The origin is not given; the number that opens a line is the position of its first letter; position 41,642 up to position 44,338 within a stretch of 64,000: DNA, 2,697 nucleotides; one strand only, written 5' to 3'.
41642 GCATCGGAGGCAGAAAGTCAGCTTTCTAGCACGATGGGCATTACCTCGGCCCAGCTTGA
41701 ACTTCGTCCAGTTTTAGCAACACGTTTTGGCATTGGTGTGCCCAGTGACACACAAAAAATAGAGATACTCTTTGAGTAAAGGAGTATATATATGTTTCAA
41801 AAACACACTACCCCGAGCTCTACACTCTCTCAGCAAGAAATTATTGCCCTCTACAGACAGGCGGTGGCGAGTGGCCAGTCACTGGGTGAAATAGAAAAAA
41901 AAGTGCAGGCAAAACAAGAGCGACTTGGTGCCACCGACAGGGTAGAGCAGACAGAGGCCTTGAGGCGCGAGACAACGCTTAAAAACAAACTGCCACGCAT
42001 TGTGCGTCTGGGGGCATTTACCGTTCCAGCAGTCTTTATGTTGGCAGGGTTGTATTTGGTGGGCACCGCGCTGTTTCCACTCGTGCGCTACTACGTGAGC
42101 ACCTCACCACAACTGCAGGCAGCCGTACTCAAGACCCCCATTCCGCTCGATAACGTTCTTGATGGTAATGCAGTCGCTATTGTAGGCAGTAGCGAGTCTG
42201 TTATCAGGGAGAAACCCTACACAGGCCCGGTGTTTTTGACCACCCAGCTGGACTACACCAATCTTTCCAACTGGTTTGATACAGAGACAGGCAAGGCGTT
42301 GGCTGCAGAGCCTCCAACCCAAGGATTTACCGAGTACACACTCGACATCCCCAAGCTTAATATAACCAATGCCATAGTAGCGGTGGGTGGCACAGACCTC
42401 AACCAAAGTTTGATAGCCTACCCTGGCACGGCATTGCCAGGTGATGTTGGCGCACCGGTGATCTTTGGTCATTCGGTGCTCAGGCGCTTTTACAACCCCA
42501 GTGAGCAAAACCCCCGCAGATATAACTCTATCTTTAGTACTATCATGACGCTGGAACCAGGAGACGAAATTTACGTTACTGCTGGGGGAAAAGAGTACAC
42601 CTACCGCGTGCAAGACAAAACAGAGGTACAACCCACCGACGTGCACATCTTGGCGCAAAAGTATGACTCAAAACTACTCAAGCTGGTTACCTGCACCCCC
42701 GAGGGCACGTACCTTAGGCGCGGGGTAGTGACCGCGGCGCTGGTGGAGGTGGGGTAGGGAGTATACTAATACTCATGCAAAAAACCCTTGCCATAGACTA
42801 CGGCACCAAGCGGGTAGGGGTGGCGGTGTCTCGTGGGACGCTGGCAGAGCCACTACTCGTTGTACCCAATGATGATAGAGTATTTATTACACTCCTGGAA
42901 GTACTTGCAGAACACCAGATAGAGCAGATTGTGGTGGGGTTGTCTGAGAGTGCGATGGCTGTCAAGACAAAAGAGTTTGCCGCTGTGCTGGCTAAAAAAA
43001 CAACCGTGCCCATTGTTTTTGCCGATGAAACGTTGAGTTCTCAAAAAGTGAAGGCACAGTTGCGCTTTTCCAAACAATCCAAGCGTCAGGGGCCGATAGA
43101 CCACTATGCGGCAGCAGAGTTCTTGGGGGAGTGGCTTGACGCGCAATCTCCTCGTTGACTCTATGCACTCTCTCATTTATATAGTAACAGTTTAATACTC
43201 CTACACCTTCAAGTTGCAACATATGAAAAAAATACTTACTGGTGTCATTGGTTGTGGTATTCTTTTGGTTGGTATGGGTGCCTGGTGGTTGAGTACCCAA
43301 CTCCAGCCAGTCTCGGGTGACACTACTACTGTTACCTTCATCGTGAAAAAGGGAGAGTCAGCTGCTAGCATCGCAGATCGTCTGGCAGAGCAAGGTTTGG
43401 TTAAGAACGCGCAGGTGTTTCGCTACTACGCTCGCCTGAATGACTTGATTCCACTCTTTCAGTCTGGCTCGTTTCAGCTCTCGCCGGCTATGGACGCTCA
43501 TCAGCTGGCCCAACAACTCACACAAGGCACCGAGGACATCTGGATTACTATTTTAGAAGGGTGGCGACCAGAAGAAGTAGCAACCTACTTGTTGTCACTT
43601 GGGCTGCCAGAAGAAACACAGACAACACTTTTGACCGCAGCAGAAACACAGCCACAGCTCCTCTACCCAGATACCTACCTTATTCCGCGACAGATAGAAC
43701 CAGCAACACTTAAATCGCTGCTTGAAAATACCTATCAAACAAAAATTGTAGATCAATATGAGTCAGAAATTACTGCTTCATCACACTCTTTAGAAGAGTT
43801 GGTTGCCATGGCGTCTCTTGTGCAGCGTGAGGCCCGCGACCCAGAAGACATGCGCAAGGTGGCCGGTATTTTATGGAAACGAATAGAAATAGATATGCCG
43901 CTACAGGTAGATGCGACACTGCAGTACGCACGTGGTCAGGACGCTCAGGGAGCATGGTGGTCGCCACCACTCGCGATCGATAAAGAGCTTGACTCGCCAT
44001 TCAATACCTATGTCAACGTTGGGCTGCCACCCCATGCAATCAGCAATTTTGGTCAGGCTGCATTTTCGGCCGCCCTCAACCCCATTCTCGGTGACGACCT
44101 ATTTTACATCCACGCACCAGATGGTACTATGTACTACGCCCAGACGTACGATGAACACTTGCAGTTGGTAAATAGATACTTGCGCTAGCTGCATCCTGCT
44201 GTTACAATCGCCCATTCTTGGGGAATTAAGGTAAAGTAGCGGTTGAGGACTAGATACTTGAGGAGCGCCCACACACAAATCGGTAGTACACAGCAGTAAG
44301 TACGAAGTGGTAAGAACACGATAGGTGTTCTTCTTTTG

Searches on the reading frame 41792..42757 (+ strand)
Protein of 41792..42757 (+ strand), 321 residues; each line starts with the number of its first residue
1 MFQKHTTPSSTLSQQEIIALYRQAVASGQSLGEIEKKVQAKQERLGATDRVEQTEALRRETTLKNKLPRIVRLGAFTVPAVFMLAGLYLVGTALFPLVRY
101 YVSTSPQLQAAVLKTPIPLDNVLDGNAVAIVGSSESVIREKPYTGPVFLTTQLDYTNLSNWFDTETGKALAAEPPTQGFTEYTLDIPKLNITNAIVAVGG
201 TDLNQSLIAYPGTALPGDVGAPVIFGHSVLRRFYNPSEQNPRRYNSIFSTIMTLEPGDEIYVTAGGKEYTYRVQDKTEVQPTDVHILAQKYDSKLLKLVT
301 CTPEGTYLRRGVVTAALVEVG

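Call 25: search_protein_families(library=pfam, proteins=[window:41792-42757:+], max_evalue=0.0001)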
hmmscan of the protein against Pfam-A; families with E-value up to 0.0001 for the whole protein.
window:41792-42757:+ (321 aa): 1 family
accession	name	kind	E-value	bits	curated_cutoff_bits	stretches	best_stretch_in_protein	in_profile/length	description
PF04203.18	Sortase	-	8.5e-23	80.9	26.6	1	184-318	1-125/125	Sortase domain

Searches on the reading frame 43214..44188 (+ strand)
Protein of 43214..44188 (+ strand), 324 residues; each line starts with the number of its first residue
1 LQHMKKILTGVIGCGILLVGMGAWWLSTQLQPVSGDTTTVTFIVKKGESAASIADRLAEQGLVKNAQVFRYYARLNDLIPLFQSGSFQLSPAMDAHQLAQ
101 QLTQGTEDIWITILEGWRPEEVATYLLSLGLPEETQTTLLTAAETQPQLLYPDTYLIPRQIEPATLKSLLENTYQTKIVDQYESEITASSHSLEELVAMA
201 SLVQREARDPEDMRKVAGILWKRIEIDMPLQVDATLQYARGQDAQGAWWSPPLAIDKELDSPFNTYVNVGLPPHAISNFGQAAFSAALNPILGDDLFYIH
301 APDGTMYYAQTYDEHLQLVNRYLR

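Call 25: search_protein_families(library=pfam, proteins=[window:43214-44188:+], max_evalue=0.0001)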
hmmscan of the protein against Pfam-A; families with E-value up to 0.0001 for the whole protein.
window:43214-44188:+ (324 aa): 1 family
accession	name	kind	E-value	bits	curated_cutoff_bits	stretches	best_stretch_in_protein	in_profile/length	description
PF02618.21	YceG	-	3.1e-63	214.3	32.4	1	43-320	2-274/275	YceG-like family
